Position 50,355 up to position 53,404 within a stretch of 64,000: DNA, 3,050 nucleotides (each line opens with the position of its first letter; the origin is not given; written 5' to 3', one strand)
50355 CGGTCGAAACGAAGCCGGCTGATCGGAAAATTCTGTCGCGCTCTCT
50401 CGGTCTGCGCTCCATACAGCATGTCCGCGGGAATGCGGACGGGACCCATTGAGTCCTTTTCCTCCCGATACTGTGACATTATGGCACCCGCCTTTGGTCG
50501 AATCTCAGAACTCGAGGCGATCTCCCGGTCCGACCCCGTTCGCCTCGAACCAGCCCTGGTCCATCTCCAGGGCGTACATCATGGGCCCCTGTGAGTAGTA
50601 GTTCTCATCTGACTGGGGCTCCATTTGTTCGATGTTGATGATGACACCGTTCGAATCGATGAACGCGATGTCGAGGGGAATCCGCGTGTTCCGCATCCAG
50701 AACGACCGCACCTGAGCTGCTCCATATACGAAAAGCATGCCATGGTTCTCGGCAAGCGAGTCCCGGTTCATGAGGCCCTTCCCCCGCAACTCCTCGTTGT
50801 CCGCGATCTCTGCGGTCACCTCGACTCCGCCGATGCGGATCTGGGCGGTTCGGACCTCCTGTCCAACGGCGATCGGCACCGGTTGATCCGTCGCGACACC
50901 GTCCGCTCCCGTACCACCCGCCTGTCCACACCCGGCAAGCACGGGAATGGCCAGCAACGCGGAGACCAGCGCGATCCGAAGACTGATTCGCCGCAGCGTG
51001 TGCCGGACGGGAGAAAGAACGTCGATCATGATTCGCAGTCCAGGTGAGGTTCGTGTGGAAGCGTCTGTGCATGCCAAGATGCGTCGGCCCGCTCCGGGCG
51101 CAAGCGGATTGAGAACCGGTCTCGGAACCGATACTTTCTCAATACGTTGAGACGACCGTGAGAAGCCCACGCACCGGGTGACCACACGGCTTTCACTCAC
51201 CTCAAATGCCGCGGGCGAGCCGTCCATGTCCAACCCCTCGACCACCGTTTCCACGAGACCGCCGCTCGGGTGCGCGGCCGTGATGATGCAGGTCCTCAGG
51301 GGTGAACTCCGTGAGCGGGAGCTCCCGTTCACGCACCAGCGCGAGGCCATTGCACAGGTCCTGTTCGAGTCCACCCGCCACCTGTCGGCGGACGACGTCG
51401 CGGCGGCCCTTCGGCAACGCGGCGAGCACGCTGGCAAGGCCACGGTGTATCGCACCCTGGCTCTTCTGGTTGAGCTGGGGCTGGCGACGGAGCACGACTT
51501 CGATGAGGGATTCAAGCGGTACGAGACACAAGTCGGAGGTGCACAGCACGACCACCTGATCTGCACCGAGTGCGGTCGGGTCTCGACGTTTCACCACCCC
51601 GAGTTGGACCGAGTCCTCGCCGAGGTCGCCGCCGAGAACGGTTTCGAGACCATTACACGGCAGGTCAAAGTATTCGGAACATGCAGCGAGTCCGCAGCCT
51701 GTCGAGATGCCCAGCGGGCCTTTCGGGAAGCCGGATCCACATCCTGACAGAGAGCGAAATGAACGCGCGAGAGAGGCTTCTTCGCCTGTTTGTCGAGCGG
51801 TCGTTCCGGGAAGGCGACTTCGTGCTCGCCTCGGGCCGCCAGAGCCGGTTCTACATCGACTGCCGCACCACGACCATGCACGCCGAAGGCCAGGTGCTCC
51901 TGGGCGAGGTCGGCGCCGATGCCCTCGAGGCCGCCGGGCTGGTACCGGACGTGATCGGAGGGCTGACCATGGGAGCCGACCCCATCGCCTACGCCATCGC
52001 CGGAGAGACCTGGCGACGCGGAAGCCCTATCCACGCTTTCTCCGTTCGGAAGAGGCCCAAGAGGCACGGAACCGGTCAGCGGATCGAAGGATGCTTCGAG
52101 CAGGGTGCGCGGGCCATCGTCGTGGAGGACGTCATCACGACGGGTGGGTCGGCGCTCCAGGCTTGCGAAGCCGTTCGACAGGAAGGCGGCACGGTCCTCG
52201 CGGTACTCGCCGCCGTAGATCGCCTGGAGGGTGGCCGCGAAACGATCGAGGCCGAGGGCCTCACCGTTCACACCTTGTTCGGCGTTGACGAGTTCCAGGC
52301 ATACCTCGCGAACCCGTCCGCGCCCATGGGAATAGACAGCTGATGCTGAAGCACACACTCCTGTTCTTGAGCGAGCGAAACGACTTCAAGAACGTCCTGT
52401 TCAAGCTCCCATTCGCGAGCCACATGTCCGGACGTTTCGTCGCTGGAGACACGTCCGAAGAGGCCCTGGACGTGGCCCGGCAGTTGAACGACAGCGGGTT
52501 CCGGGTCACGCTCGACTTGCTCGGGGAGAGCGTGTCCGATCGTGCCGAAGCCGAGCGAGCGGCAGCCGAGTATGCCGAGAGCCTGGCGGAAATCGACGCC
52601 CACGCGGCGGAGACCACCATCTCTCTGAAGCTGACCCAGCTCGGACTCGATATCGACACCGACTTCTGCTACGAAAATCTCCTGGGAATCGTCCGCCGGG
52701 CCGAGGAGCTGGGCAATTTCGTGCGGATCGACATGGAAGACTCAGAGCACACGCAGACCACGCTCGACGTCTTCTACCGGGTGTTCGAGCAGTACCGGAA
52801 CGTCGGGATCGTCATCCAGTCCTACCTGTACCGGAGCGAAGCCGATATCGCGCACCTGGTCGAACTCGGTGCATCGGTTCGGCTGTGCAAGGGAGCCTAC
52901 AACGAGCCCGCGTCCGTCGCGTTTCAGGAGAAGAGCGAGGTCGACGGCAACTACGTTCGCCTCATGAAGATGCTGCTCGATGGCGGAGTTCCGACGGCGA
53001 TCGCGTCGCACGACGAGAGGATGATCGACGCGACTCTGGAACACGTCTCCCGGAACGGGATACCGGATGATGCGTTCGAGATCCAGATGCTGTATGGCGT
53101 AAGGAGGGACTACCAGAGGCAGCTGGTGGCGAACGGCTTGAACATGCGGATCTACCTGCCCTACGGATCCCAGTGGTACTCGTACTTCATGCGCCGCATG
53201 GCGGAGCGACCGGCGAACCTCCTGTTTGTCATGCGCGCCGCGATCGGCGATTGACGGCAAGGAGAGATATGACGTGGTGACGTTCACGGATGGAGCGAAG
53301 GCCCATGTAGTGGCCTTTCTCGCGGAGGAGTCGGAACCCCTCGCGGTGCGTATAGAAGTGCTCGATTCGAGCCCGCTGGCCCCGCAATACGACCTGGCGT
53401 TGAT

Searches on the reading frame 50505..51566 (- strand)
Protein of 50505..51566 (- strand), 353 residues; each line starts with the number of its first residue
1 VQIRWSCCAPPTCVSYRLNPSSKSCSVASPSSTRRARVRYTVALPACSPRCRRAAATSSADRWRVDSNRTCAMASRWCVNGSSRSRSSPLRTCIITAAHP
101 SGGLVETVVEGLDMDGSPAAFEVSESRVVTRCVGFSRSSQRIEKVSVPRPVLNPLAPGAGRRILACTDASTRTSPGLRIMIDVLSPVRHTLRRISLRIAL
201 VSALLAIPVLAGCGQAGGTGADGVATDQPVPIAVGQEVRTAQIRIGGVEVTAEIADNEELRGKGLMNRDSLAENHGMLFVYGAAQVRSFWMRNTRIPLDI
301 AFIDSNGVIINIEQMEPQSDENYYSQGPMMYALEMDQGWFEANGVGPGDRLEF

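Call 77: search_protein_families(library=pfam, proteins=[window:50505-51566:-], max_evalue=0.00001)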
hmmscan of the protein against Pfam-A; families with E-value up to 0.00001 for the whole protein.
window:50505-51566:- (353 aa): 1 family
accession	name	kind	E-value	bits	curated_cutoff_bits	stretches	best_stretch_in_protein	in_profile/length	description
PF02643.20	DUF192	-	4.9e-33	113.6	27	1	250-353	1-96/96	Uncharacterized ACR, COG1430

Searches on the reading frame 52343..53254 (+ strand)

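Call 77: search_protein_families(library=pfam, proteins=[window:52343-53254:+], max_evalue=0.00001)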
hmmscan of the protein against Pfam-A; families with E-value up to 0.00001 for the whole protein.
window:52343-53254:+ (303 aa): 1 family
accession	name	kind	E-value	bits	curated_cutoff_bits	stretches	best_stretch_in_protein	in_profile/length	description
PF01619.24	Pro_dh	-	1.4e-39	136.8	27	1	42-296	2-276/278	Proline dehydrogenase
